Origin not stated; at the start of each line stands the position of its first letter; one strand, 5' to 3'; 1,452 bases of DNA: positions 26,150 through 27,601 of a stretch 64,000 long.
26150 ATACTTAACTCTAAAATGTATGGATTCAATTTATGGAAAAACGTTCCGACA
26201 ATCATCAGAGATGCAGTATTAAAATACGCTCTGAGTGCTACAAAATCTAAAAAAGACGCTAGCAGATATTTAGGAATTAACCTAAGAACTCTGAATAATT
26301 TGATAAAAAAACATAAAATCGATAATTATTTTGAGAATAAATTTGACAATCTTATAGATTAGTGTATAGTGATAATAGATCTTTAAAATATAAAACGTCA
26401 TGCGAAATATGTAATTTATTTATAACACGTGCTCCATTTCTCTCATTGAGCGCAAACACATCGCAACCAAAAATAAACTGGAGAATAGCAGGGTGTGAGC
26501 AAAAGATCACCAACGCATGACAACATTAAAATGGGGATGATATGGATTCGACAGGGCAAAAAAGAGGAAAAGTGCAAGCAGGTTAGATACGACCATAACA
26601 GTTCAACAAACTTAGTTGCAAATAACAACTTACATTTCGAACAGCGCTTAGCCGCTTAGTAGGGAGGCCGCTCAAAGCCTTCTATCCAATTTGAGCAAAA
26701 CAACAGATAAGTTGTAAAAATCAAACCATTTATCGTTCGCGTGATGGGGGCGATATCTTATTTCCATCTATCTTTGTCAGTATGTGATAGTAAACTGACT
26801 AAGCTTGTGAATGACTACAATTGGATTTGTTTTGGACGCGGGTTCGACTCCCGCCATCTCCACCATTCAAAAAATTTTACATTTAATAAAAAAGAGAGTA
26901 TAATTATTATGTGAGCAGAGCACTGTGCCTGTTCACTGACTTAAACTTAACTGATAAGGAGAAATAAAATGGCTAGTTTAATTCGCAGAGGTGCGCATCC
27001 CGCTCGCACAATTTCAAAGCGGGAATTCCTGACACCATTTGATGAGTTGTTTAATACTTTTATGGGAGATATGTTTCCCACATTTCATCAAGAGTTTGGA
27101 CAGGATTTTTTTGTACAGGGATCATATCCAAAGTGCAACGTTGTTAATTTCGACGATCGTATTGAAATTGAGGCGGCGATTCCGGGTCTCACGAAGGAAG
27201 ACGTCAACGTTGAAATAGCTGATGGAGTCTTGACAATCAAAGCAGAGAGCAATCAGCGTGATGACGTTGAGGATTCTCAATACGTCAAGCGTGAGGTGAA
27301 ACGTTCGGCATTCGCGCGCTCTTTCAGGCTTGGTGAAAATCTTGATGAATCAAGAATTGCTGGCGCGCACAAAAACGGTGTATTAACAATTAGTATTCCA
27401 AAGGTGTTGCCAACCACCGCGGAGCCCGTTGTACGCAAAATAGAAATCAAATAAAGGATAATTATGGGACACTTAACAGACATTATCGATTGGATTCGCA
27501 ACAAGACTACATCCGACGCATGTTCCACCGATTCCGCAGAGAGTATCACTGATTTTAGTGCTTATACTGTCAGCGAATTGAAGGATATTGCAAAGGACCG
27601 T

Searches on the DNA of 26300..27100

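Call 62: search_rna_families(source=window, start=26300, end=27100)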
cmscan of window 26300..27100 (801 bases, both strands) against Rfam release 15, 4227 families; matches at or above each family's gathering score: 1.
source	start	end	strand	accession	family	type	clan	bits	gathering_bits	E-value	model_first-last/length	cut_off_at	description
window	26533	26865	+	RF00023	tmRNA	Gene;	CL00001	114.6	47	6.2e-46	1-374/374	no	transfer-messenger RNA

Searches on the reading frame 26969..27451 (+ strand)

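Call 41: search_protein_families(library=pfam, proteins=[window:26969-27451:+], max_evalue=0.01)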
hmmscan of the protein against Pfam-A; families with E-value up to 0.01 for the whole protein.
window:26969-27451:+ (161 aa): 2 families
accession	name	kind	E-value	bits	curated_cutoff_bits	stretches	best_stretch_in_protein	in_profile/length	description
PF00011.27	HSP20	-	2.5e-21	76.1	20.8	1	60-161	4-102/102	Hsp20/alpha crystallin family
PF17886.7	ArsA_HSP20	-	0.0016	18.4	22.5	1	62-141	1-61/63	HSP20-like domain found in ArsA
